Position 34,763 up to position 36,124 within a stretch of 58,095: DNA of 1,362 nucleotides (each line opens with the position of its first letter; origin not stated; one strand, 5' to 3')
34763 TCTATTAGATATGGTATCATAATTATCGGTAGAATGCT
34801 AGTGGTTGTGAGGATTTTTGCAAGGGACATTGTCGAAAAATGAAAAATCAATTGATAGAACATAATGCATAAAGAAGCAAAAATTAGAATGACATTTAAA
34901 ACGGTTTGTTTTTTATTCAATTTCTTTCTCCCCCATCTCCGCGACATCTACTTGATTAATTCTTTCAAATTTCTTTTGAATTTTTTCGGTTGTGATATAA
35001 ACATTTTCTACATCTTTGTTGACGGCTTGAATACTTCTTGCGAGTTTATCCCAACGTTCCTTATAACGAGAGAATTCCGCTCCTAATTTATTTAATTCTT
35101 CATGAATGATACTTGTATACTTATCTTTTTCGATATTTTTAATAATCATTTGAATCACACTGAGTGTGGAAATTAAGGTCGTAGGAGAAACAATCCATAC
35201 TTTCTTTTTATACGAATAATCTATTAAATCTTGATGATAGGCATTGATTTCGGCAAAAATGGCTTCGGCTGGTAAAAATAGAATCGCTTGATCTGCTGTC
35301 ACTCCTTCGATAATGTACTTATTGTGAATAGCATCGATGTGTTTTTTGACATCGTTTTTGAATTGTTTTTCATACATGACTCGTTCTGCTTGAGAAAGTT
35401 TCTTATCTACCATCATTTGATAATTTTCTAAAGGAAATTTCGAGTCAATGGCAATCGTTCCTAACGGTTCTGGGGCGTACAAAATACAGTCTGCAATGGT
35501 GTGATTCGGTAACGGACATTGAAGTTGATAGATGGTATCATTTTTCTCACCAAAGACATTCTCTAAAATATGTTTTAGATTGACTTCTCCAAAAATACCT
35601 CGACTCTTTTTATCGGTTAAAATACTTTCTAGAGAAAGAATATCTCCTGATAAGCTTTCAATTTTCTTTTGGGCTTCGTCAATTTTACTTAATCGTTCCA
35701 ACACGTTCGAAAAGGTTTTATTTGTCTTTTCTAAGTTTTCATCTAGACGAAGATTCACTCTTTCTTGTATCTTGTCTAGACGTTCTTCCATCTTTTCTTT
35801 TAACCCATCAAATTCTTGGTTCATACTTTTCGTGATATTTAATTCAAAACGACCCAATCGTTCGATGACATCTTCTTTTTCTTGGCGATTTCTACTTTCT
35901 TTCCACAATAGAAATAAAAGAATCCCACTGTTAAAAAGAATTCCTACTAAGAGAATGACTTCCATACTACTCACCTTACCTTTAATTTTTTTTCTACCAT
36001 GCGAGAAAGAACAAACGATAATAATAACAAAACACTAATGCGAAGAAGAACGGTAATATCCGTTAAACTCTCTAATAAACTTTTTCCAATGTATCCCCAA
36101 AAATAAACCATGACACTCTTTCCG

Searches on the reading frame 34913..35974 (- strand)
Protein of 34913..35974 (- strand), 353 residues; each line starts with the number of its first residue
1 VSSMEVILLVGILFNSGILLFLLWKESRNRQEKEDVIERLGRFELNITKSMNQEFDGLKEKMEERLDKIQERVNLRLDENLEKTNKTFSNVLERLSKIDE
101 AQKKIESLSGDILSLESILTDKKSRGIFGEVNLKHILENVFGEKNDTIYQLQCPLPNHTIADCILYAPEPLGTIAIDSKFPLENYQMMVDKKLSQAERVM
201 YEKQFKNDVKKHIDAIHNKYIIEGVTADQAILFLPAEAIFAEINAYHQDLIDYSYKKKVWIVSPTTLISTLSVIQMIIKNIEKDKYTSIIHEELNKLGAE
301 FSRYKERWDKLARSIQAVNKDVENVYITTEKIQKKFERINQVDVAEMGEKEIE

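Call 31: search_protein_families(library=ncbifam, proteins=[window:34913-35974:-])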
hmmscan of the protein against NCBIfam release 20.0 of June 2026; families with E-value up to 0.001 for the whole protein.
window:34913-35974:- (353 aa): 2 families
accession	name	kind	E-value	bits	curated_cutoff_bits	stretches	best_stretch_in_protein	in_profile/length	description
NF007686.0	PRK10361.1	equivalog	8.2e-08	31.3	810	1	51-297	134-378/475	DNA recombination protein RmuC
NF047515.1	SpiroCoCo_C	equivalog_domain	3.7e-06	26.3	125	1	46-110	156-218/313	SpiroCoCo family coiled-coil protein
